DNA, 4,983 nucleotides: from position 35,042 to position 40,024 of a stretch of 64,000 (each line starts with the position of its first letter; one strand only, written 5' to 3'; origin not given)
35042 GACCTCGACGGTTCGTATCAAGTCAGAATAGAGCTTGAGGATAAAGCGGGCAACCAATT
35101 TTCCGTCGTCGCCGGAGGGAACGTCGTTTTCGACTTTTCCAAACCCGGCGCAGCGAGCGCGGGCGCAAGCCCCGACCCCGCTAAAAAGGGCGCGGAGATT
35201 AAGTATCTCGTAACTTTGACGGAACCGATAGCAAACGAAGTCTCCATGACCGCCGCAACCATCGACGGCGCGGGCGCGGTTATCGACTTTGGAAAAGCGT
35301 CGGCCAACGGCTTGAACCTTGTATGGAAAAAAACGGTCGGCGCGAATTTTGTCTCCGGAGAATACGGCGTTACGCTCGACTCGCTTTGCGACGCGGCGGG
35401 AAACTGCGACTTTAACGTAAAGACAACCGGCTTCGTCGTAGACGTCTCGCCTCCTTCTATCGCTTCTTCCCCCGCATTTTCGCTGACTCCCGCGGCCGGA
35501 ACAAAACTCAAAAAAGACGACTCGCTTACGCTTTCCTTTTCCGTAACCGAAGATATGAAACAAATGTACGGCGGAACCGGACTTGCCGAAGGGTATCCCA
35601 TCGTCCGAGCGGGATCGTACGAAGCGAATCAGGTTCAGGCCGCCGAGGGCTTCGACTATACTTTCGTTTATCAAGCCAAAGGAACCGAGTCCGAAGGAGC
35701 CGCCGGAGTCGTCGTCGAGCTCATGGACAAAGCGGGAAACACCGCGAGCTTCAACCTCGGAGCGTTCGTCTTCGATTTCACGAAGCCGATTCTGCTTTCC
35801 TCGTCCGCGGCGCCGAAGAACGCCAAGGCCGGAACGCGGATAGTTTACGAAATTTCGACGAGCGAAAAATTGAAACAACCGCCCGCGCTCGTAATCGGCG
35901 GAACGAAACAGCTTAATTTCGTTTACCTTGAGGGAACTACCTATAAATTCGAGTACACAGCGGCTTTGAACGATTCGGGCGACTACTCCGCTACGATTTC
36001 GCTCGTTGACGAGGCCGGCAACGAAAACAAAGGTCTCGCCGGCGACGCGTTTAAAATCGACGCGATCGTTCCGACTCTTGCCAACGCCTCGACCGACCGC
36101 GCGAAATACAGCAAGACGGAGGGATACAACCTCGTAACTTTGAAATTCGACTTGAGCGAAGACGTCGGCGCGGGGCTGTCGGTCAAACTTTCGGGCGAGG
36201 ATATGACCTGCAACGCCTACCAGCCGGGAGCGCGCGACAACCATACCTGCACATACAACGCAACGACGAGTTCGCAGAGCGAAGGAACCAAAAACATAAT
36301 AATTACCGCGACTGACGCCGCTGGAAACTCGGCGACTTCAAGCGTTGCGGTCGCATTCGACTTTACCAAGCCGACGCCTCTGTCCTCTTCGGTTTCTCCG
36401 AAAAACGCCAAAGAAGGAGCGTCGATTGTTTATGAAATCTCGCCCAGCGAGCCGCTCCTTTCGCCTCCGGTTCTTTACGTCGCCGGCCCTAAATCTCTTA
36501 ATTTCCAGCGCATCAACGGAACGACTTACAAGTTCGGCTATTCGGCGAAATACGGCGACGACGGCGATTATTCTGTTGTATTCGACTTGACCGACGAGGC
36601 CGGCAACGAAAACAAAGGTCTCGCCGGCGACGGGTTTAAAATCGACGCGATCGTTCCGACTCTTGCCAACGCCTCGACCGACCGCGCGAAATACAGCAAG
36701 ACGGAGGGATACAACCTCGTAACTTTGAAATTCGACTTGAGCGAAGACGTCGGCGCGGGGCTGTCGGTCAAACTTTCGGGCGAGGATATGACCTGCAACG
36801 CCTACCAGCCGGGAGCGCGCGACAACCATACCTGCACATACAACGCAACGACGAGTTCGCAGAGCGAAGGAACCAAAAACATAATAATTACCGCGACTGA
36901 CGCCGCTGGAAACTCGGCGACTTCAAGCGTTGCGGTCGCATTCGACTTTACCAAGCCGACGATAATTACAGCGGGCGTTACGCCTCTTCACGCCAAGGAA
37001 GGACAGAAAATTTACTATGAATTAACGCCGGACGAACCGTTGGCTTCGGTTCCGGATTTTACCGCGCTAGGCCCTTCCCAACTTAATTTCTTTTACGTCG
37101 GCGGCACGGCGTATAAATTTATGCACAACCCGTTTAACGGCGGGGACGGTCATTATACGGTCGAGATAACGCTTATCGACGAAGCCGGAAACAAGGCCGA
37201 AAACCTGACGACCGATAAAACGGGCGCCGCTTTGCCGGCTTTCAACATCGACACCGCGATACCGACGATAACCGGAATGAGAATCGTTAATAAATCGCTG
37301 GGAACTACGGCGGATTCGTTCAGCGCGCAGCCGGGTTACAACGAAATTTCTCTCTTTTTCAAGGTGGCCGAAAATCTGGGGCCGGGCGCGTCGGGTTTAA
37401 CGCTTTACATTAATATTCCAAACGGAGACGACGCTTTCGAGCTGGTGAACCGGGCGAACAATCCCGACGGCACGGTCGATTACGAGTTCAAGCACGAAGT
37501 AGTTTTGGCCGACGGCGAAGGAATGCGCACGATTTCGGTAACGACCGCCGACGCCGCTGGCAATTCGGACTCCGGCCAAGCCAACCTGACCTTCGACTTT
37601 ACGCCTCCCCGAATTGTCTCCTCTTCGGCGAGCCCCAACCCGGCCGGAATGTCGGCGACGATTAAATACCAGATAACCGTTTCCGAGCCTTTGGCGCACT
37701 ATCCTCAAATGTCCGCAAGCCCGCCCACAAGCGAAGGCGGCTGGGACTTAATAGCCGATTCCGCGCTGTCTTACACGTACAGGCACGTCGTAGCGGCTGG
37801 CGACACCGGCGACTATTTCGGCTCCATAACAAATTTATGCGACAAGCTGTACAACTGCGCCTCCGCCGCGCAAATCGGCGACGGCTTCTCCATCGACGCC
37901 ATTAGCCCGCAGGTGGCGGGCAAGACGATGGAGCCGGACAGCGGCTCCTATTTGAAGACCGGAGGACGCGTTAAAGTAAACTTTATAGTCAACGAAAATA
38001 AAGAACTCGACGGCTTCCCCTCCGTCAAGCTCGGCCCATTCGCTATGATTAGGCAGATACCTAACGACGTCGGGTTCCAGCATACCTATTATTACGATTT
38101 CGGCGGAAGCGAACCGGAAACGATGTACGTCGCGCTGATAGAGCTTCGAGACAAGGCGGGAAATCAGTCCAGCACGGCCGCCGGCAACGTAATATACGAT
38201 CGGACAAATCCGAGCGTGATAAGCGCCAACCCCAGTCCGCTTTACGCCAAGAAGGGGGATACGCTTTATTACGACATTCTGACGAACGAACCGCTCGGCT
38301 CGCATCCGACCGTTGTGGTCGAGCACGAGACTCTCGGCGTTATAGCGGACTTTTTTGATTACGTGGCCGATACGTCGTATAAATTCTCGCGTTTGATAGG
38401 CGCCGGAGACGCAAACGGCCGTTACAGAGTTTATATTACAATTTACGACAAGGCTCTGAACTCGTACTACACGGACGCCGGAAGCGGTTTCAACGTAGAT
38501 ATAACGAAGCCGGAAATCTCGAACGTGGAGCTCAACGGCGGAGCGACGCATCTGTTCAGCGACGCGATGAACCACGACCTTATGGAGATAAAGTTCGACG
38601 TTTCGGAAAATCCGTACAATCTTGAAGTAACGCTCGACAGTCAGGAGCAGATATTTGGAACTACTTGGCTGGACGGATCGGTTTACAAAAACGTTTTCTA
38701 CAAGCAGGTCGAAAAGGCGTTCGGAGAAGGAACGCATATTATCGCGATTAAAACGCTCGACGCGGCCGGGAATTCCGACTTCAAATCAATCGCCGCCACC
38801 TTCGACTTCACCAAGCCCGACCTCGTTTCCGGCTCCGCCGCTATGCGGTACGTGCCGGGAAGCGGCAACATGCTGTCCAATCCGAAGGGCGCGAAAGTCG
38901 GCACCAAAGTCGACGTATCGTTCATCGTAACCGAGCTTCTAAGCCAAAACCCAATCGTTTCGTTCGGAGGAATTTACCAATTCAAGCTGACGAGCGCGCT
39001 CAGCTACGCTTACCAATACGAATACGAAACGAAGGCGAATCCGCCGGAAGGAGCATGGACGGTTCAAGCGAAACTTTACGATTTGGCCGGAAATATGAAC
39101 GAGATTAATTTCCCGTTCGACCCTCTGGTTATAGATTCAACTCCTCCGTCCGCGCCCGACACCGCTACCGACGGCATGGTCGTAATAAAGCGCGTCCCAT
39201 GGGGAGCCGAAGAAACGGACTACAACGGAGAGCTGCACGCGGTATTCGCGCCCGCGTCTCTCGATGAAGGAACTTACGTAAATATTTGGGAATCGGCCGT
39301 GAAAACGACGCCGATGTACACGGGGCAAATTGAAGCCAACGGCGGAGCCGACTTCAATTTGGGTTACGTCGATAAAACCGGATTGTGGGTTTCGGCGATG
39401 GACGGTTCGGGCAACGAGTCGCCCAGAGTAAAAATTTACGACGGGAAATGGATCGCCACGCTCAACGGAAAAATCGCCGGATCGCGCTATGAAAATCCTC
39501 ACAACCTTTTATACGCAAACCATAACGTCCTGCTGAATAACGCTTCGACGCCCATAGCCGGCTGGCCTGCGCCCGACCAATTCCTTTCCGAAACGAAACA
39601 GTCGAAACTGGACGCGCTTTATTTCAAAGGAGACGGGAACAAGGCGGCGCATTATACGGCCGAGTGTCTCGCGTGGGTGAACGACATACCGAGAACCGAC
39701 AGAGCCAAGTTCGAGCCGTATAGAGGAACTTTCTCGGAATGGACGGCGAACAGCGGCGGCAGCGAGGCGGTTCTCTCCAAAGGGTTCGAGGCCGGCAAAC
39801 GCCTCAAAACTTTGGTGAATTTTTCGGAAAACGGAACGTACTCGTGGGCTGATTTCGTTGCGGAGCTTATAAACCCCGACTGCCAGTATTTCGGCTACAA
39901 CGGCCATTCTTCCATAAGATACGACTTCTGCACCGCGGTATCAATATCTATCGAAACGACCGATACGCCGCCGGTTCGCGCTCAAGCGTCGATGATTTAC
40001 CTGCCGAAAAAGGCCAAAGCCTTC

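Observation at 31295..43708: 4137-aa giant surface protein: >25 Ig-like domains, a Kelch propeller and four PPC-like Cys-containing domains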

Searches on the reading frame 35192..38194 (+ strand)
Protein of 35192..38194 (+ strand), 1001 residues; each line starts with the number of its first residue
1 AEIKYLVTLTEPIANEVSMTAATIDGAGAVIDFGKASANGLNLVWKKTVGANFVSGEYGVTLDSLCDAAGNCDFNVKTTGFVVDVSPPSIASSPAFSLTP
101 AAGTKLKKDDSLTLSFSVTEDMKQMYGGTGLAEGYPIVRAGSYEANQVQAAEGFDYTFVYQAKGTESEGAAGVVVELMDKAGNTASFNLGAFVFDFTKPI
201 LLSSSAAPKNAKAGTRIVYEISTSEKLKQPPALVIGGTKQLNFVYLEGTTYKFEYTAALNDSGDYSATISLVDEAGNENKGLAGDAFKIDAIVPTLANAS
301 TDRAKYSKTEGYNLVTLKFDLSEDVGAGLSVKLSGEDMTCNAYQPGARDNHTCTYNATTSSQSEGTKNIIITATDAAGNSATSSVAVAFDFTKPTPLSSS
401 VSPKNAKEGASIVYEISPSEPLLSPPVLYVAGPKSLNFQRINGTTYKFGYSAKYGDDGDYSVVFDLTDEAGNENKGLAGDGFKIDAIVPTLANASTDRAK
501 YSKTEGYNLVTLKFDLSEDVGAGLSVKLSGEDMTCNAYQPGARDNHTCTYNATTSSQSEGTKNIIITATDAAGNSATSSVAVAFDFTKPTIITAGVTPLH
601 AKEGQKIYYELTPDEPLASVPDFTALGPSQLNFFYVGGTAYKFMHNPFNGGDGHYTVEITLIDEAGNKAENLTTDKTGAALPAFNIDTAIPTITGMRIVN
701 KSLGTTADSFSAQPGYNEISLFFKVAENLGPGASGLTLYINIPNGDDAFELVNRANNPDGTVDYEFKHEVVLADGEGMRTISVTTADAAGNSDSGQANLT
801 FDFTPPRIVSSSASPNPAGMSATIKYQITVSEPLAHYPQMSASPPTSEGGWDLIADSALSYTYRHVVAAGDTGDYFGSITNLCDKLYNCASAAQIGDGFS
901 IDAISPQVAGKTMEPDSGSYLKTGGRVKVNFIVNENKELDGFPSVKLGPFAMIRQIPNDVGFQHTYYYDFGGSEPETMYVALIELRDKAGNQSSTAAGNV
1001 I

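Call 67: find_related_loci(query=window:35192-38194:+, collection=metagenome_contigs, flank=10000)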
Query window:35192-38194:+ (1001 aa) in metagenome_contigs; peptide patterns used: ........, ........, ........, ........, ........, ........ (x = any residue, [..] = any of these).
49 stretches matched a pattern; 2 encode a relative of the query (tblastn E <= 1e-3); 2 distinct loci.
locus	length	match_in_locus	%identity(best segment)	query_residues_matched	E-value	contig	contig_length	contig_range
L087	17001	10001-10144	40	433-480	4e-5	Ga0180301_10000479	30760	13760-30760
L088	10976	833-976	40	433-480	4e-5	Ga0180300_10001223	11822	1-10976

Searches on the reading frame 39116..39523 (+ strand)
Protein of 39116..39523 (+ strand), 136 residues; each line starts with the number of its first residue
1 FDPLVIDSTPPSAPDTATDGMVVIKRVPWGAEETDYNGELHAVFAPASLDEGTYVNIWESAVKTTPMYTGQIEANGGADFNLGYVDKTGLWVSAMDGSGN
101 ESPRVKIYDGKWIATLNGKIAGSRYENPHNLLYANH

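Call 66: find_related_loci(query=A5, collection=metagenome_contigs, flank=10000)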
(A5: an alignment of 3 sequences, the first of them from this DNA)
Query A5 (136 aa) in metagenome_contigs; peptide patterns used: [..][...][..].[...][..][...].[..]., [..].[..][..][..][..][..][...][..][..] (x = any residue, [..] = any of these).
185 stretches matched a pattern, but none encodes a relative of the query by tblastn (E <= 1e-3).

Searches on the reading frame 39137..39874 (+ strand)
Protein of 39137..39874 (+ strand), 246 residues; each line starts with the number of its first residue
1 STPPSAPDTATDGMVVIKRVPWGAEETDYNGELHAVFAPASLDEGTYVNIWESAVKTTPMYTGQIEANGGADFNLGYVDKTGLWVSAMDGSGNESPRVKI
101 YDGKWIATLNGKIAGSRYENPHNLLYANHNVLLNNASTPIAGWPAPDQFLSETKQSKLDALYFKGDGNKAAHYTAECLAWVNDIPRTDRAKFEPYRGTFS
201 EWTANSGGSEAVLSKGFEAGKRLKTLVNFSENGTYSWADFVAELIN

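Call 12: search_protein_families(library=pfam, proteins=[window:39137-39874:+], max_evalue=5)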
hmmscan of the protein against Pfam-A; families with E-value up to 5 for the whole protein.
seq(246 aa): 0 families
